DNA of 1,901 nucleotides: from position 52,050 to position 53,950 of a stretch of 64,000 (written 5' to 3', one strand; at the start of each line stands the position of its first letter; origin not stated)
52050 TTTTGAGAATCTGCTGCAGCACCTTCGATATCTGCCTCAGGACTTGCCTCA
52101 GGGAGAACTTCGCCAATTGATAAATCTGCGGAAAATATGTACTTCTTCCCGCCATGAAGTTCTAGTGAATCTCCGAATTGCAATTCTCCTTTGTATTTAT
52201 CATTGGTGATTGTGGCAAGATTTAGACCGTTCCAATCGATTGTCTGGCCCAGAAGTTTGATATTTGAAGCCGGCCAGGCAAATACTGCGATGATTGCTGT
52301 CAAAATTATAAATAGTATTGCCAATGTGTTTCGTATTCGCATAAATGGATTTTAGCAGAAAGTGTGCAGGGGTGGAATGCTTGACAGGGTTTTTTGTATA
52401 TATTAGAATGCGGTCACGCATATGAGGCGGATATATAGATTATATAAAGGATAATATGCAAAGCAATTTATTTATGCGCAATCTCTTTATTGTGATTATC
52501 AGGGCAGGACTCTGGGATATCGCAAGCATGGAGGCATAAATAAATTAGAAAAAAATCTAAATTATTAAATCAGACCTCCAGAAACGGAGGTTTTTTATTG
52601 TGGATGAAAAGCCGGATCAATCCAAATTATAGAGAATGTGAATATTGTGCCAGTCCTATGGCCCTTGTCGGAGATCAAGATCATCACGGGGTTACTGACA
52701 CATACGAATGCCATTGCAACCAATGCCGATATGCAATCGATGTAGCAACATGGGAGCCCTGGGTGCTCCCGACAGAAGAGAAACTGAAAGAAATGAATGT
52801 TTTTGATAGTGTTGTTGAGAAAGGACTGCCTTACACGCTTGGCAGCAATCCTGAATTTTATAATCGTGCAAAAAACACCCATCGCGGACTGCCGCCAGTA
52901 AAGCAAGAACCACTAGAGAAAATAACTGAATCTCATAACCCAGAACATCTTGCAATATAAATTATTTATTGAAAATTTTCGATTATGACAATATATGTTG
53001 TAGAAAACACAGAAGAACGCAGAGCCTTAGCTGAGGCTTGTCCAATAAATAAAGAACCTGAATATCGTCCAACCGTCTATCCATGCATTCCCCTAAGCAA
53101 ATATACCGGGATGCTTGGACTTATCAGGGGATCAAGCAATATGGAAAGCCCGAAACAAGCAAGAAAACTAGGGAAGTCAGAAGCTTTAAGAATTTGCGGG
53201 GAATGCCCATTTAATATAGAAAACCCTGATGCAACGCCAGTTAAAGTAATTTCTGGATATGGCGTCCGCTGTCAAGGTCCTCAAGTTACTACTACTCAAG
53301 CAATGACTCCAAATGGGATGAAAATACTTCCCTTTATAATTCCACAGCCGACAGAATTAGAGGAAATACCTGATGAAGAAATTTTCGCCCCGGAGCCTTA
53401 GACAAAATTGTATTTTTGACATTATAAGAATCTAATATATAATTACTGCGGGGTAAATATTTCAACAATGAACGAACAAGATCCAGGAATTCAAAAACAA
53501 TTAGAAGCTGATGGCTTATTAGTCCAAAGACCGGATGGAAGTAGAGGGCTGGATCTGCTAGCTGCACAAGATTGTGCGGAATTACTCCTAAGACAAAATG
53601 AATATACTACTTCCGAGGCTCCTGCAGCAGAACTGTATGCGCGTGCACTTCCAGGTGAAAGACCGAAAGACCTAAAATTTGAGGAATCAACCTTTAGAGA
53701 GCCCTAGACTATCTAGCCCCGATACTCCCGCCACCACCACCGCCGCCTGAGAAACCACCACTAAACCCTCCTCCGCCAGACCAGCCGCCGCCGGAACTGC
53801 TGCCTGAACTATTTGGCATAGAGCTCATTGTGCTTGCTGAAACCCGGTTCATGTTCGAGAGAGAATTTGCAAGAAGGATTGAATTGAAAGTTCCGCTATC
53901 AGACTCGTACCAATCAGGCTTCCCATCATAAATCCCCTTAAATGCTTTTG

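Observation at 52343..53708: Consensus promoter, 190-nt structured leader with terminator, and three small Cys-rich ORFs in a slightly GC-richer stretch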

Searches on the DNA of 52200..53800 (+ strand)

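Call 4: search_rna_families(source=window, start=52200, end=53800, threshold=evalue, max_evalue=10, show_alignments=3)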
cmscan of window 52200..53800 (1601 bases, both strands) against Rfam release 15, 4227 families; matches with E-value up to 10: 6.
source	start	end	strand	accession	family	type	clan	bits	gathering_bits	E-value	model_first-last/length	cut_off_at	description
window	53213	53338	-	RF02845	Ref1C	Gene; sRNA;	-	20.7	90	4.6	1-131/131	no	Enterococcus sRNA 1C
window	52603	52685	+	RF00149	snoZ103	Gene; snRNA; snoRNA; CD-box;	-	20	44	1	1-100/100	no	Small nucleolar RNA Z103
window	52549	52599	+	RF01859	Phe_leader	Cis-reg; leader;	-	19.1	55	3.9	1-125/125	no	Phenylalanine leader peptide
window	52527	52598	+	RF00079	OmrA-B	Gene; sRNA;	-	17.8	40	2.5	1-87/87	no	OmrA-B family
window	52280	52338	+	RF00054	SNORD25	Gene; snRNA; snoRNA; CD-box;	CL00049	17.1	39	2.6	1-87/87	no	Small nucleolar RNA SNORD25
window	52390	52475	-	RF00636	NRON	Gene;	-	9.7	50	6.4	1-370/370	no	ncRNA Repressor of NFAT (nuclear factor of activated T cells)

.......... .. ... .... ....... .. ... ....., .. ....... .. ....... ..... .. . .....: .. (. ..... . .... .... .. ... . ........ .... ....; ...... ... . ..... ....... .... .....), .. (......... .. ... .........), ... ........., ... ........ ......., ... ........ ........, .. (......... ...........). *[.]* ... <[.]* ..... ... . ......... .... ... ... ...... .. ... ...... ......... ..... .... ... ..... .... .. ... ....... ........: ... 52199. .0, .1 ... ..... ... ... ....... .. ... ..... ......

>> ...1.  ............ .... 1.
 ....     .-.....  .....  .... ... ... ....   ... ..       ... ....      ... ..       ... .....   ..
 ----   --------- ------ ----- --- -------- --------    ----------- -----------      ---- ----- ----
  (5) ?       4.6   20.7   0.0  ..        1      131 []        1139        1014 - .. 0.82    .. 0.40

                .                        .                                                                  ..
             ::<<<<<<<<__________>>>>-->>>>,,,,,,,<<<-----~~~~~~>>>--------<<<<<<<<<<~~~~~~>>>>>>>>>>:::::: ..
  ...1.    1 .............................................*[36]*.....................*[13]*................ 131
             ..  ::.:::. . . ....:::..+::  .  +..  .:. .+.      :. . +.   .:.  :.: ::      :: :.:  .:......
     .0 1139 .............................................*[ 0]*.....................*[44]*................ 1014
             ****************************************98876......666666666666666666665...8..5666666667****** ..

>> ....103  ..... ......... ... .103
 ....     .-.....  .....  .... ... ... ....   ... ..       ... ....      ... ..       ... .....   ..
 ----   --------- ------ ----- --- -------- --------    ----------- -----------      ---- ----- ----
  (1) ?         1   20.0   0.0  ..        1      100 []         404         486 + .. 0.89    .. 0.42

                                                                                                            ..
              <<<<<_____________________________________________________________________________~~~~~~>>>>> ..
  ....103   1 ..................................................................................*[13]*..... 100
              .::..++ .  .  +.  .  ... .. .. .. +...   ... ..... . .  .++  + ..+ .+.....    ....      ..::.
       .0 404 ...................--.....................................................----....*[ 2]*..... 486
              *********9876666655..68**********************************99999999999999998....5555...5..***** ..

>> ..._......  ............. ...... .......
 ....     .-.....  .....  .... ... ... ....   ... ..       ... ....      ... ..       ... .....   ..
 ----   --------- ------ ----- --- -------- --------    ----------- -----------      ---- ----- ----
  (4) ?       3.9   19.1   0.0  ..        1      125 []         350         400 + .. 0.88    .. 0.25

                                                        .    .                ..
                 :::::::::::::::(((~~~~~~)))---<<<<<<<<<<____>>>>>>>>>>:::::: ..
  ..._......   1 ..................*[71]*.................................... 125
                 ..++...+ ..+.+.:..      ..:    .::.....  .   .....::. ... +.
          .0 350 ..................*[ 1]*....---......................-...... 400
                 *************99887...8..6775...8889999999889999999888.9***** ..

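Call 44: build_rna_model(alignment_id=A3)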
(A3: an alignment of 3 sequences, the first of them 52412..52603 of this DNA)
Model R1 built from alignment A3 (3 sequences, 203 columns); structure: RNAalifold consensus.
model positions 190; base pairs 39; branch points 2; effective number of sequences 1.49; information 0.59 bits per position. Calibrated on 0.2 Mb of random sequence (short: E-values are rough).
structure used (alignment columns):
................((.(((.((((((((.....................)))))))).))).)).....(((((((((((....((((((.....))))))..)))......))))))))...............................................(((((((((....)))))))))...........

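Call 45: search_with_rna_model(model_id=R1, sources=[window, L002, L003, L004], max_evalue=10, make_alignment=true)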
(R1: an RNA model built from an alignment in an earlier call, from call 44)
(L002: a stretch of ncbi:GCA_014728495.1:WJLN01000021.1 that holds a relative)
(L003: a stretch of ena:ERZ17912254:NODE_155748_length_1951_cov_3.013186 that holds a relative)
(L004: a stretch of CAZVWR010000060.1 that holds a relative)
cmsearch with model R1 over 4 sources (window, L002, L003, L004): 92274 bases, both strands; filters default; matches with E-value up to 10: 4.
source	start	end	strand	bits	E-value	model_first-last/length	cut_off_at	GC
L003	182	368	-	190.7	3e-36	1-190/190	no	0.3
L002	9713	9906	-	187.3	1.5e-35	1-190/190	no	0.28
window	52412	52603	+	181.5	2.2e-34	1-190/190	no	0.34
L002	18056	18189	+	9.3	9.7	1-190/190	no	0.38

Alignment A4: 4 matches aligned to the model, 246 columns, each read 5' to 3' on its own strand. Consensus structure (alignment columns), stored with it:
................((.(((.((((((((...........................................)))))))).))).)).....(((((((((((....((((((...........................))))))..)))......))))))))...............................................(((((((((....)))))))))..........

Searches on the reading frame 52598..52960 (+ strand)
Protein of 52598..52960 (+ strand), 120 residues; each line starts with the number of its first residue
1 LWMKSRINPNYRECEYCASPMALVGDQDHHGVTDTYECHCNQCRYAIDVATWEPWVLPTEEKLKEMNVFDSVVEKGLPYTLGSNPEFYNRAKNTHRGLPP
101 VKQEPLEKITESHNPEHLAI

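Call 7: search_protein_families(library=pfam, proteins=[window:52598-52960:+], max_evalue=1)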
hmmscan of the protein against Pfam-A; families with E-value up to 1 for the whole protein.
window:52598-52960:+ (120 aa): 0 families

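Call 8: search_protein_families(library=phrogs, proteins=[window:52598-52960:+], max_evalue=1)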
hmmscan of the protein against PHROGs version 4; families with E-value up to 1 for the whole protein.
window:52598-52960:+ (120 aa): 2 families
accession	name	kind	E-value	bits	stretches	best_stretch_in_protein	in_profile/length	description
phrog_95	-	integration and excision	0.34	10.4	1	14-67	379-440/651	integrase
phrog_24910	-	unknown function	0.35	11.6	1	79-95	19-35/169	-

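Call 10: find_homologous_proteins(query=window:52598-52960:+, max_evalue=0.01)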
Query window:52598-52960:+ (120 aa): 1 proteins with E <= 0.01 among 4 candidates.
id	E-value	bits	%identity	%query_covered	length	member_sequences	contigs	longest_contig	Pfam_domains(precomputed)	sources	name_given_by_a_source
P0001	1.2e-64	234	100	83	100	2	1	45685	-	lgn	-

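Call 13: find_encoding_contigs(protein=P0001, flank=10000, max_places=6)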
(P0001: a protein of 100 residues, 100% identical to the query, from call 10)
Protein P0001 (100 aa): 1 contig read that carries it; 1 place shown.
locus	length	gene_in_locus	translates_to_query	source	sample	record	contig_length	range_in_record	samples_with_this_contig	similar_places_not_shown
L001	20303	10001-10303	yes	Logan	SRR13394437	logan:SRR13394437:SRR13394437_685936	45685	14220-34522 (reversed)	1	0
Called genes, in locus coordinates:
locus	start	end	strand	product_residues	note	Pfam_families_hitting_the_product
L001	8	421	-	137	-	-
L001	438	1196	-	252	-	PF02353:CMAS (weak), PF13489:Methyltransf_23, PF13847:Methyltransf_31, PF08241:Methyltransf_11, PF08242:Methyltransf_12, PF13649:Methyltransf_25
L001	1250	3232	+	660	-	PF04055:Radical_SAM, PF16199:Radical_SAM_C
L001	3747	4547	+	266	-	PF13462:Thioredoxin_4, PF01323:DSBA, PF13743:Thioredoxin_5 (weak)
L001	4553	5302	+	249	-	PF20260:PUA_4, PF04452:Methyltrans_RNA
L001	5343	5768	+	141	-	PF00258:Flavodoxin_1, PF12641:Flavodoxin_3 (weak), PF12724:Flavodoxin_5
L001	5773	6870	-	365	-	PF07787:TMEM43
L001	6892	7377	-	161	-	PF00583:Acetyltransf_1, PF13673:Acetyltransf_10 (weak), PF13508:Acetyltransf_7 (weak)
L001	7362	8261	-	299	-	-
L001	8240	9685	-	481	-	-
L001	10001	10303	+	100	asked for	-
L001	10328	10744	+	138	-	-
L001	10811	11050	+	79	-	-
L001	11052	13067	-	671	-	PF09972:DUF2207, PF20990:DUF2207_C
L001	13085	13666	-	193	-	PF04011:LemA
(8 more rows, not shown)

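Call 32: search_protein_families(library=padloc, proteins=[window:52598-52960:+], max_evalue=1)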
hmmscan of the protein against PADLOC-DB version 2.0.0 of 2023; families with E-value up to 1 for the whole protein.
window:52598-52960:+ (120 aa): 0 families

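Call 33: search_protein_families(library=ncbifam, proteins=[window:52598-52960:+], max_evalue=1)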
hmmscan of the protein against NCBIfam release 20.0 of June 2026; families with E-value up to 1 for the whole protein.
window:52598-52960:+ (120 aa): 1 family
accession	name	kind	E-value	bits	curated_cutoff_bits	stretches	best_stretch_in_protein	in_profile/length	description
NF011528.0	PRK14968.1-2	equivalog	0.014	14.9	171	1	6-63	67-124/205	putative methyltransferase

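Call 53: predict_structure(protein=window:52604-52957:+)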
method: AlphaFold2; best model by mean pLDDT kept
length: 118 residues; sequences in the alignment: 1
mean_pLDDT: 39.5   pTM: 0.22
mean pLDDT of the five models: 39.5, 36.4, 35.4, 34.9, 32.4
residues with pLDDT >= 90: 0; 70-90: 0; 50-70: 13; < 50: 105
segments of 3 or more residues with pLDDT < 50: 1-14, 23-32, 36-57, 59-61, 66-113, 115-118
pLDDT, mean of each block of 10 residues (from residue 1): 34 49 42 47 44 43 46 36 32 27 33 41
secondary structure, 60 per line:
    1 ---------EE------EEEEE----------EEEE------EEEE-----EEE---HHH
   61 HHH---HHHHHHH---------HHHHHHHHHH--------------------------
elements in order: E18-22 E33-36 E43-46 E52-54 H58-63 H67-73 H83-92

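Call 68: search_dna_similar(query=window:52604-52957:+, collection=phages, mode=protein, max_evalue=0.01)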
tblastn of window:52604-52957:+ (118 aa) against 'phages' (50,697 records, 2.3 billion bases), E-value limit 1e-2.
No match.
